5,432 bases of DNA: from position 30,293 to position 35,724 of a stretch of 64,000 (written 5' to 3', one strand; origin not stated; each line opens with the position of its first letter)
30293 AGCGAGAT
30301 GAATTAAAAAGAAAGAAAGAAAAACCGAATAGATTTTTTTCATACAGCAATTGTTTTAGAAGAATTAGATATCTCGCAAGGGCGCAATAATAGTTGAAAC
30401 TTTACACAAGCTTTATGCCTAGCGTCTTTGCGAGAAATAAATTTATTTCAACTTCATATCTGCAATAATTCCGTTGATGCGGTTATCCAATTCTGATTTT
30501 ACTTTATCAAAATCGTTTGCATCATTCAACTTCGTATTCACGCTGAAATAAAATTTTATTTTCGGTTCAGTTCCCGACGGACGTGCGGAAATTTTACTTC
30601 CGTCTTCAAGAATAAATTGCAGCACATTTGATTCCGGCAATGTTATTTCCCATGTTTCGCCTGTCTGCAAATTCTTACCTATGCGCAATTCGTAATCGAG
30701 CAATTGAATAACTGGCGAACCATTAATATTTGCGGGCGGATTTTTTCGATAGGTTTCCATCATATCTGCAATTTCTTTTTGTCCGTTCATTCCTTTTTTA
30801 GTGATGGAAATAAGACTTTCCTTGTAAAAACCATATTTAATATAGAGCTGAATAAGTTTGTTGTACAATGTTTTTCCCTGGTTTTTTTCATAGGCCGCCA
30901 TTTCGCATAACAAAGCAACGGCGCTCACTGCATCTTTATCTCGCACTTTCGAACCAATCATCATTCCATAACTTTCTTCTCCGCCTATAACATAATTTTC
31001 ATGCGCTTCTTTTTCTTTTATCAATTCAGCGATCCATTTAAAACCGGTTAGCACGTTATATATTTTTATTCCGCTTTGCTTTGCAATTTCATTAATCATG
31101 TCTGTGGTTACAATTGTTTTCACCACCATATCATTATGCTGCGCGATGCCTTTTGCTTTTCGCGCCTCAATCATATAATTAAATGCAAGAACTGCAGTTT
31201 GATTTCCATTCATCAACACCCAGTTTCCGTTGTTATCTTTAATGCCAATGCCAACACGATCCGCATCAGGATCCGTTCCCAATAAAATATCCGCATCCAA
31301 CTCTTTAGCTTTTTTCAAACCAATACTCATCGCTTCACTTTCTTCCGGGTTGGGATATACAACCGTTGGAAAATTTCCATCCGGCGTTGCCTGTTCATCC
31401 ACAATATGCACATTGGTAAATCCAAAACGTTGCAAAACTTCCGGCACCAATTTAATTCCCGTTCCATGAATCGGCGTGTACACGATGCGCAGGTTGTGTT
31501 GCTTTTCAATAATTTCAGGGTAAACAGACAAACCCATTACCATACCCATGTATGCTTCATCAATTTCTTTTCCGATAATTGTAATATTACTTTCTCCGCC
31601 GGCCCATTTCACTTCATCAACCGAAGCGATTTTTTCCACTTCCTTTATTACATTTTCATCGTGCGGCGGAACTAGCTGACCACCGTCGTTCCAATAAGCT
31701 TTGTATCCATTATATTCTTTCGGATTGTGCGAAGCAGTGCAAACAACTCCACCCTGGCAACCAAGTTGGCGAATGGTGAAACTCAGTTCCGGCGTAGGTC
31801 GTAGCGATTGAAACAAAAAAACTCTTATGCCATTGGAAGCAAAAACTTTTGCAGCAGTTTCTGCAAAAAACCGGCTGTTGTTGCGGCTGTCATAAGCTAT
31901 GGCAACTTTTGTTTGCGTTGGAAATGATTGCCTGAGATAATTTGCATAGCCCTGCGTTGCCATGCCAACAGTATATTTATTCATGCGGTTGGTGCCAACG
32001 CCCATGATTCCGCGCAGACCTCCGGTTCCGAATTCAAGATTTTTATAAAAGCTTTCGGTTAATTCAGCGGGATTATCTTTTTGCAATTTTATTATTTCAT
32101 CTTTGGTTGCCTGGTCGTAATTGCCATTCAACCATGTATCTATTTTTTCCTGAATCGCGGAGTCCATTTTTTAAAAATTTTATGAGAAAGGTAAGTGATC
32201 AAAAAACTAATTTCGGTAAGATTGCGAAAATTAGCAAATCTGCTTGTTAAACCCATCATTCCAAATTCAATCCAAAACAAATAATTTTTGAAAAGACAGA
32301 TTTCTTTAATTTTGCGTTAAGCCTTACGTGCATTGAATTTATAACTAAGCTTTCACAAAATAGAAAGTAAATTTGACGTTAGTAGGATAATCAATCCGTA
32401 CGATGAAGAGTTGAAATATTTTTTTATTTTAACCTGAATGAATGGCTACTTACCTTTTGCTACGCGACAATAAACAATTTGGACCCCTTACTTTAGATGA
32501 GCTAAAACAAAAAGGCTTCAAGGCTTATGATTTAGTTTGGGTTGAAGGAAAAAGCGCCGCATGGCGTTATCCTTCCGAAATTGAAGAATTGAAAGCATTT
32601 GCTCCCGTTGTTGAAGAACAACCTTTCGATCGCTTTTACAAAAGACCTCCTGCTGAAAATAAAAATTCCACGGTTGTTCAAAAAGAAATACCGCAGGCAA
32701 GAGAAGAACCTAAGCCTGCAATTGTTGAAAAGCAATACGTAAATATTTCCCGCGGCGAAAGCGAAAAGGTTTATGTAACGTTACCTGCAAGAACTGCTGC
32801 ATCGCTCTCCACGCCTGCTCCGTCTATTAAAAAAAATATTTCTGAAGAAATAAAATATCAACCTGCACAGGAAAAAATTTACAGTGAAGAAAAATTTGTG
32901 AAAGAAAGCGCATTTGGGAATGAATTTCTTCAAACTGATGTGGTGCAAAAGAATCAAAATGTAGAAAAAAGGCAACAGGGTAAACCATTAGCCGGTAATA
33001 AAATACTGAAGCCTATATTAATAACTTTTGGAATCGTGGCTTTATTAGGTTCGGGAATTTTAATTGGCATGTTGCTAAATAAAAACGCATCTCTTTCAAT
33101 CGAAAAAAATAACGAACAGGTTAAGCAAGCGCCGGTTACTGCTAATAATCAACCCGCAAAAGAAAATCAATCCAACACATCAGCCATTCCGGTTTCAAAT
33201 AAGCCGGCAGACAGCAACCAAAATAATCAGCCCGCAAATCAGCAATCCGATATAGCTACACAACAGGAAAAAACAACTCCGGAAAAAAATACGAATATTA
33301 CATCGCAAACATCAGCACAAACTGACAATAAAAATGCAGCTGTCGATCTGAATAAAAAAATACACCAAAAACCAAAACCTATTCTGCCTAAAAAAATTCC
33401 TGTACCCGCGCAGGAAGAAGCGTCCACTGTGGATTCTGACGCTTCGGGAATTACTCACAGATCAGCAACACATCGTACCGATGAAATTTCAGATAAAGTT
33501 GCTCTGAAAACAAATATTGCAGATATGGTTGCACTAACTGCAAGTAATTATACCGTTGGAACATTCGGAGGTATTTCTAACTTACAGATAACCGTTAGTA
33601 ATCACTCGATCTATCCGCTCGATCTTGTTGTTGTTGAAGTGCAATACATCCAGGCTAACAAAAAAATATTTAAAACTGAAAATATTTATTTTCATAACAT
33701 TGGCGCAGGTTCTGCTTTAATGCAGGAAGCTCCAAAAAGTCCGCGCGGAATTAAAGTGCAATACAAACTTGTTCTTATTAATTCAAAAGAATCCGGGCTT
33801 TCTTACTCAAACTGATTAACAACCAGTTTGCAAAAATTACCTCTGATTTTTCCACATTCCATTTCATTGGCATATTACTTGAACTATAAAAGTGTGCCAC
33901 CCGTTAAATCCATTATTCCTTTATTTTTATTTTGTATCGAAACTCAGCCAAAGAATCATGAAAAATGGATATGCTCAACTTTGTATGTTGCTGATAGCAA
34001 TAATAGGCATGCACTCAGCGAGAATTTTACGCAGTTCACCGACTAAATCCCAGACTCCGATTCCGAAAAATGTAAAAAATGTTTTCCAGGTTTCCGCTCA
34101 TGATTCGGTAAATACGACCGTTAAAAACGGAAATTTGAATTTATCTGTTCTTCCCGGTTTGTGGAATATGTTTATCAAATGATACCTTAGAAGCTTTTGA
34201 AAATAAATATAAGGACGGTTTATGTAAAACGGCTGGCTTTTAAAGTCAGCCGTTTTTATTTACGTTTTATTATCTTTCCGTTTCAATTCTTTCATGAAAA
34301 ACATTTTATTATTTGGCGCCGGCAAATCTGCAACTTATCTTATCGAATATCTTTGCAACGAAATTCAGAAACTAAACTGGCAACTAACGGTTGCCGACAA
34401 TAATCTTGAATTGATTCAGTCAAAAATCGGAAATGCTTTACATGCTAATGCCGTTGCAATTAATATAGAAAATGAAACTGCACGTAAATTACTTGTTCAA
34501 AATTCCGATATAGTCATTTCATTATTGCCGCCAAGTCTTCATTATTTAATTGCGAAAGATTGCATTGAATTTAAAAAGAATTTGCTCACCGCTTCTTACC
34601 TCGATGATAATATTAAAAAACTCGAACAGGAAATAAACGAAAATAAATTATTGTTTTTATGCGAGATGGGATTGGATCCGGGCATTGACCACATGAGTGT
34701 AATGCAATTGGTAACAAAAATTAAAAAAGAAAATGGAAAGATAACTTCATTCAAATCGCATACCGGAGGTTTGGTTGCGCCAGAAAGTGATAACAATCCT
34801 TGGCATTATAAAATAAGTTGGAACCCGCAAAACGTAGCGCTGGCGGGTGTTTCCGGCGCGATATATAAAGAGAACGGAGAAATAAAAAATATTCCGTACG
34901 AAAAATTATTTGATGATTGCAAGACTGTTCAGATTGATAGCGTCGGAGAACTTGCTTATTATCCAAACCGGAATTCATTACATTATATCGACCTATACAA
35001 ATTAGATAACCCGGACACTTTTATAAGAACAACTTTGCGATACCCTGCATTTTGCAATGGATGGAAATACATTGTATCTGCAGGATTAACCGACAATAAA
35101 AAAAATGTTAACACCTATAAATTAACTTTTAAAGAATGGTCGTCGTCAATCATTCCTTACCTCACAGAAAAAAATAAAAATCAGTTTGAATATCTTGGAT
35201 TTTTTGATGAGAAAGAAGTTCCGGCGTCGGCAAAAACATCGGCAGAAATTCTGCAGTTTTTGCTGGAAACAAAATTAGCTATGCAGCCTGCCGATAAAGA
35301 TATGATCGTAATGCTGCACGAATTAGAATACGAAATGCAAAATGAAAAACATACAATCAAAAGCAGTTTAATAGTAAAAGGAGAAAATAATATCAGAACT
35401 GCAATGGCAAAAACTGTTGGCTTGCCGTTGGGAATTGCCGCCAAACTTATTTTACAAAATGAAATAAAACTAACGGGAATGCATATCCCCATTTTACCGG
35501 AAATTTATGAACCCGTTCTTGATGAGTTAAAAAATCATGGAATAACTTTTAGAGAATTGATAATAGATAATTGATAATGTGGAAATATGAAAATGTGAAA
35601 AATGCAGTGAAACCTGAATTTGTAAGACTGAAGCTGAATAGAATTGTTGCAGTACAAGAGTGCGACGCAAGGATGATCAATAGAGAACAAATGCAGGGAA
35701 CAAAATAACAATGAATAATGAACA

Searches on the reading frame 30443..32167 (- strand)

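Call 94: search_protein_families(library=pfam, proteins=[window:30443-32167:-], max_evalue=0.00001)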
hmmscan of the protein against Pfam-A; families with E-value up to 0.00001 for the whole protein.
window:30443-32167:- (574 aa): 3 families
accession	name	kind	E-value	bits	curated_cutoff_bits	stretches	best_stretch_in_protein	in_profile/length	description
PF02878.22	PGM_PMM_I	-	3e-42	144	22.5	1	45-182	3-136/138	Phosphoglucomutase/phosphomannomutase, alpha/beta/alpha domain I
PF02879.22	PGM_PMM_II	-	3.4e-24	85.8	29.3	1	220-313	15-102/103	Phosphoglucomutase/phosphomannomutase, alpha/beta/alpha domain II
PF02880.22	PGM_PMM_III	-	3e-23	82.6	20.7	1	320-442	1-115/115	Phosphoglucomutase/phosphomannomutase, alpha/beta/alpha domain III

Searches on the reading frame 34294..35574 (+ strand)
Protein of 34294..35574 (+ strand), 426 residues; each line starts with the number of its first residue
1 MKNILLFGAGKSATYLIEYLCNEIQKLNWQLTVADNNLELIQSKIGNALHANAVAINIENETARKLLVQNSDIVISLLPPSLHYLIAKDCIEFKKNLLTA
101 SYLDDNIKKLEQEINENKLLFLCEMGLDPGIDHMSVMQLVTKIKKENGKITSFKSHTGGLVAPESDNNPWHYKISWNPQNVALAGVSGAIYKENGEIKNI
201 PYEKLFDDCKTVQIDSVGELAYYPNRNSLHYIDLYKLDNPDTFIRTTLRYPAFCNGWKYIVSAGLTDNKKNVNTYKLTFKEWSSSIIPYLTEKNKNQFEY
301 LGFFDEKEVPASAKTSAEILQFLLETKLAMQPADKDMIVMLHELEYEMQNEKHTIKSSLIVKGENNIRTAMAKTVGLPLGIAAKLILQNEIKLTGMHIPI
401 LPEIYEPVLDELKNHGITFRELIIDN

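Call 95: search_protein_families(library=pfam, proteins=[window:34294-35574:+], max_evalue=0.00001)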
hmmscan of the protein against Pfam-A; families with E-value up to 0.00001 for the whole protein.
window:34294-35574:+ (426 aa): 2 families
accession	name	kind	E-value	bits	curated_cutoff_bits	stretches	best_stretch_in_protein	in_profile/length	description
PF16653.10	Sacchrp_dh_C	-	5.7e-70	236.9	31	1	126-417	1-265/265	Saccharopine dehydrogenase C-terminal domain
PF03435.24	Sacchrp_dh_NADP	-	7.8e-13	49.3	25.1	1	4-117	1-124/129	Saccharopine dehydrogenase NADP binding domain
